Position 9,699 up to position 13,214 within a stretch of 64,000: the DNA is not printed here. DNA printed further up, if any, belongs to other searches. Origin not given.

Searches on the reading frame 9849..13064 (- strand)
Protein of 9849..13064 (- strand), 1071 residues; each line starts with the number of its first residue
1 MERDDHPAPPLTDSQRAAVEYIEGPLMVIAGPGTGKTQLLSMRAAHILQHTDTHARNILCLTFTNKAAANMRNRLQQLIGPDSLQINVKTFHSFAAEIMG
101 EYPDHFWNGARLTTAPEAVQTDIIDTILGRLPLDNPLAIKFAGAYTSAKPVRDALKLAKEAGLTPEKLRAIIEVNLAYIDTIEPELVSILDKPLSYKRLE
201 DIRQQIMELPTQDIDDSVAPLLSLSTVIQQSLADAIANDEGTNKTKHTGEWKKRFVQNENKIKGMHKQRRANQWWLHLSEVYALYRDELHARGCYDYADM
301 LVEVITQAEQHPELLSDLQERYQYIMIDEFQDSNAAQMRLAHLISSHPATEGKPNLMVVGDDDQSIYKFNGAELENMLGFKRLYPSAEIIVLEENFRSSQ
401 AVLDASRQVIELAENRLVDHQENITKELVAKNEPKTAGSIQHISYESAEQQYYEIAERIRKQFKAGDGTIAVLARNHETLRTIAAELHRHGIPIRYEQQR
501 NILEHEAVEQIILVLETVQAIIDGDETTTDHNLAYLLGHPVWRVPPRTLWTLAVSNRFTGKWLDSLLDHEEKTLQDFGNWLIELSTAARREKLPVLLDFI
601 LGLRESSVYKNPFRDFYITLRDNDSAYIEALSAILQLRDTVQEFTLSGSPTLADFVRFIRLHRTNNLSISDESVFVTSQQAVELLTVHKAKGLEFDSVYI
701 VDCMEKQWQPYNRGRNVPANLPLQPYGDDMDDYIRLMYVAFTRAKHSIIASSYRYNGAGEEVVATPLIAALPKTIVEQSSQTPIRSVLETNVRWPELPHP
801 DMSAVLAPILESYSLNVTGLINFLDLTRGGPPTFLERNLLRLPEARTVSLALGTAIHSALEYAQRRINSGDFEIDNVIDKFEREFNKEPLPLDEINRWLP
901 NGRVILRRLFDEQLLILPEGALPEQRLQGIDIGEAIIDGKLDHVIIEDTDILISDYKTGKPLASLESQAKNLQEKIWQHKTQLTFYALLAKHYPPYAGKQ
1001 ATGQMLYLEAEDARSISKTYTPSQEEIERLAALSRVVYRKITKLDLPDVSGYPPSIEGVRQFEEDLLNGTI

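Call 97: search_protein_families(library=pfam, proteins=[window:9849-13064:-], max_evalue=0.0001)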
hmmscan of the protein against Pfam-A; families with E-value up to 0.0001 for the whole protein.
window:9849-13064:- (1071 aa): 6 families
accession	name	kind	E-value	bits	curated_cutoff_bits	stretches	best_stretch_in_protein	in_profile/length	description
PF00580.27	UvrD-helicase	-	2e-62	211.8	23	1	11-384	1-270/271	UvrD/REP helicase N-terminal domain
PF13361.12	UvrD_C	-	5.7e-32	111.9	25.6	1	390-753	1-348/350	UvrD-like helicase C-terminal domain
PF13245.12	AAA_19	-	9.8e-21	74.8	25.1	1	15-369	1-133/134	AAA domain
PF12705.13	PDDEXK_1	-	1.3e-14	55.2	22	1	834-1044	17-224/247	PD-(D/E)XK nuclease superfamily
PF13538.12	UvrD_C_2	-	4e-10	39.8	27.4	0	684-709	4-29/52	UvrD-like helicase C-terminal domain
PF13604.12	AAA_30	-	3.1e-07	30.8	27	0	11-97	2-79/191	AAA domain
